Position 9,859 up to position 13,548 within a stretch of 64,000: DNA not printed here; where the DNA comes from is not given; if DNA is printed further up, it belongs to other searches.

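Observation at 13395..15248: GmrSD/BrxU-like type IV restriction gene inserted between drmMI and drmA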

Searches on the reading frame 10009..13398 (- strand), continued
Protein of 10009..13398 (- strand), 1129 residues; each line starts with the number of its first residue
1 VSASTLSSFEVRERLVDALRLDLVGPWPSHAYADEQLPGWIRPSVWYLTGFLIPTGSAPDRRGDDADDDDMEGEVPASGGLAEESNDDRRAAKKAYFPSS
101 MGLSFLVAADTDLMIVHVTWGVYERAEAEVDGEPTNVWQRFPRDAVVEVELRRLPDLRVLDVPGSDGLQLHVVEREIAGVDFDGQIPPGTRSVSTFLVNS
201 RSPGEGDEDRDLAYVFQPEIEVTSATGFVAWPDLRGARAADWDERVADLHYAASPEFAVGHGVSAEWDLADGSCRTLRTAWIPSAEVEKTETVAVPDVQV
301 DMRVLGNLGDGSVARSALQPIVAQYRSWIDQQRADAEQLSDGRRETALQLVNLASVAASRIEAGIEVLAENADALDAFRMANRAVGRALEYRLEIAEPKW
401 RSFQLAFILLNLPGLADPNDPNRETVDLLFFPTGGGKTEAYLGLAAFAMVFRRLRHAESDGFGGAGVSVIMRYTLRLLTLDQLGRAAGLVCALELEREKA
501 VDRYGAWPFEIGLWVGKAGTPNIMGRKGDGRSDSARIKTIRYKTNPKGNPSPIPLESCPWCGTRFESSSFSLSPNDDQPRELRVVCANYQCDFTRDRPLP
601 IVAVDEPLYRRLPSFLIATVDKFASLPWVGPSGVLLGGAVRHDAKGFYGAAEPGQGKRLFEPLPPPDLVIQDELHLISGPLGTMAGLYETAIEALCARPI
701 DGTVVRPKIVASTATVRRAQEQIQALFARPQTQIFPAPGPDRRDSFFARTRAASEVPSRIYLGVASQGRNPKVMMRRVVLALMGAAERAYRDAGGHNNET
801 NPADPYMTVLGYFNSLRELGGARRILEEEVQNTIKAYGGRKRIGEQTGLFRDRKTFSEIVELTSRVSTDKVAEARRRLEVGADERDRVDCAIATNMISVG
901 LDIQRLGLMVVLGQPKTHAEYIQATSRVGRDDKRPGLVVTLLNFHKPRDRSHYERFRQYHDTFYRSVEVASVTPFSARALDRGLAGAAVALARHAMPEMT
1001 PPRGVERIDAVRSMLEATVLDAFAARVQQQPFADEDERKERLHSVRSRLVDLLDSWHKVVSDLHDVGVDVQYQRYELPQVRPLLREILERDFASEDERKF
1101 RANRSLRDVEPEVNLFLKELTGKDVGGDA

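Call 76: search_protein_families(library=ncbifam, proteins=[window:10012-13398:-], max_evalue=0.00001)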
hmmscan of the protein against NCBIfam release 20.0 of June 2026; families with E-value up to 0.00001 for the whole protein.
window:10012-13398:- (1129 aa): 3 families
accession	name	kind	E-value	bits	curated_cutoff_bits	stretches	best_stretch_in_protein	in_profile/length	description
NF038325.1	DISARM_DrmAS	equivalog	0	1138.1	950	1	11-1117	1-1165/1165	DISARM system helicase DrmA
NF038326.1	DISARM_DrmAL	exception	1.3e-193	645.7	999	3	597-1114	804-1326/1329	DISARM system helicase DrmA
TIGR03817.1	DECH_helic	hypoth_equivalog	4.5e-06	25.2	874.1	1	860-988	300-425/742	helicase/secretion neighborhood putative DEAH-box helicase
